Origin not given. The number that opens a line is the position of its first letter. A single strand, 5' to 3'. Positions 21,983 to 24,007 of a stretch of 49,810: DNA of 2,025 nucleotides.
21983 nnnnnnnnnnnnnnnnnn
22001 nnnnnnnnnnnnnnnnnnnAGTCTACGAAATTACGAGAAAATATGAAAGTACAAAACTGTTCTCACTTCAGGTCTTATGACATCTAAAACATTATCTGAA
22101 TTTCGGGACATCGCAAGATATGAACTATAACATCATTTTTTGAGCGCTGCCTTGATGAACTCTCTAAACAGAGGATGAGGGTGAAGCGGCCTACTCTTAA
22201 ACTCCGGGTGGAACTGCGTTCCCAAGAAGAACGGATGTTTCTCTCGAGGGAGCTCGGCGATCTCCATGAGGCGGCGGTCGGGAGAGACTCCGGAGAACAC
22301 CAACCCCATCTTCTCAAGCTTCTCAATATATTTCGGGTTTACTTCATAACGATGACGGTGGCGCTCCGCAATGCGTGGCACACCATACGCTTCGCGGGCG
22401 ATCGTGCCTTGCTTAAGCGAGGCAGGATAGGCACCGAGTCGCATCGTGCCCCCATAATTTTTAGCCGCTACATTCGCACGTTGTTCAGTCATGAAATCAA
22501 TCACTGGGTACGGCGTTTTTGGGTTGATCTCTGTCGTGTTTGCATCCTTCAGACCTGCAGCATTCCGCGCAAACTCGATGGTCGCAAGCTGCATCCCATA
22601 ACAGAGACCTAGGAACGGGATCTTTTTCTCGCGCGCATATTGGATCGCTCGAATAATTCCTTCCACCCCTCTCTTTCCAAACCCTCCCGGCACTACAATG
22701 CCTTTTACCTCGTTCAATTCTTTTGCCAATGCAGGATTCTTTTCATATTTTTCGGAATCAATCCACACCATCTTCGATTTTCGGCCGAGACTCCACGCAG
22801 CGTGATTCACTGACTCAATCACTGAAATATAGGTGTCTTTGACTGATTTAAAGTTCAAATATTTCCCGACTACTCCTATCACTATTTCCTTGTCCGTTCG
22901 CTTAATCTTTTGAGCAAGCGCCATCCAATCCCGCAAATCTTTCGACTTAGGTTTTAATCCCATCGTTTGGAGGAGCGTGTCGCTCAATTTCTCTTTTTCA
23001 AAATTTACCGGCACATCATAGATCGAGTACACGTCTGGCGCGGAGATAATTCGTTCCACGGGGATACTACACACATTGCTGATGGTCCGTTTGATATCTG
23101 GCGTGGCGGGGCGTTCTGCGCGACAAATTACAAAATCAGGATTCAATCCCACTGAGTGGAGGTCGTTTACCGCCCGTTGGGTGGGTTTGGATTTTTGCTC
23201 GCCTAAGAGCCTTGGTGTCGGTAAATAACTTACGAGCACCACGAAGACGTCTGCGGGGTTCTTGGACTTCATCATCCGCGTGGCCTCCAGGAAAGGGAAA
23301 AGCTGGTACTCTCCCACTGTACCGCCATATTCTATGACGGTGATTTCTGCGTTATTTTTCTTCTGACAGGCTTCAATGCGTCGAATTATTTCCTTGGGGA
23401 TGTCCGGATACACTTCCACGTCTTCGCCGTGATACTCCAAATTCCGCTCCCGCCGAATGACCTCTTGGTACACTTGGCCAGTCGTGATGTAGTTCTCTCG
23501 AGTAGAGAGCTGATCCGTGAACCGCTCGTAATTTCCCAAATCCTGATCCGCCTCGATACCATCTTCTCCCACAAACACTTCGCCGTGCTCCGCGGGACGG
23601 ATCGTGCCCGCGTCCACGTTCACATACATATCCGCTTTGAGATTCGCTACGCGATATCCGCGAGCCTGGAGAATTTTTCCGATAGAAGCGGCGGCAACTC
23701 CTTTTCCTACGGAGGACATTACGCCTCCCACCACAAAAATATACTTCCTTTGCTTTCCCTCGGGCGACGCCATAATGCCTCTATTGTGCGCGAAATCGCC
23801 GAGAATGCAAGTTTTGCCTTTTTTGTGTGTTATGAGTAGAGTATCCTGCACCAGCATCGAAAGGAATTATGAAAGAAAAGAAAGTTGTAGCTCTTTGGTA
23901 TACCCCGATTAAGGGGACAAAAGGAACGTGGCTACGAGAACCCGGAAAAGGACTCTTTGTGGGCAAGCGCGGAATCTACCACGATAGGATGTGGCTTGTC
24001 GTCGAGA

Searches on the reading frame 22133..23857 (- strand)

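Call 63: search_protein_families(library=pfam, proteins=[window:22133-23857:-], max_evalue=0.0001)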
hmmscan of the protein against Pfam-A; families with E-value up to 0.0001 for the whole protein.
window:22133-23857:- (574 aa): 3 families
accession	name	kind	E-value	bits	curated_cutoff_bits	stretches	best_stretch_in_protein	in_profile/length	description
PF06418.20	CTP_synth_N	-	1e-93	314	26.1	1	38-301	1-265/265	CTP synthase N-terminus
PF00117.34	GATase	-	3.9e-39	134.7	22.8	1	339-569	2-189/190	Glutamine amidotransferase class-I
PF01656.29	CbiA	-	7.3e-05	23.2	25.4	0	44-182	4-54/125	CobQ/CobB/MinD/ParA nucleotide binding domain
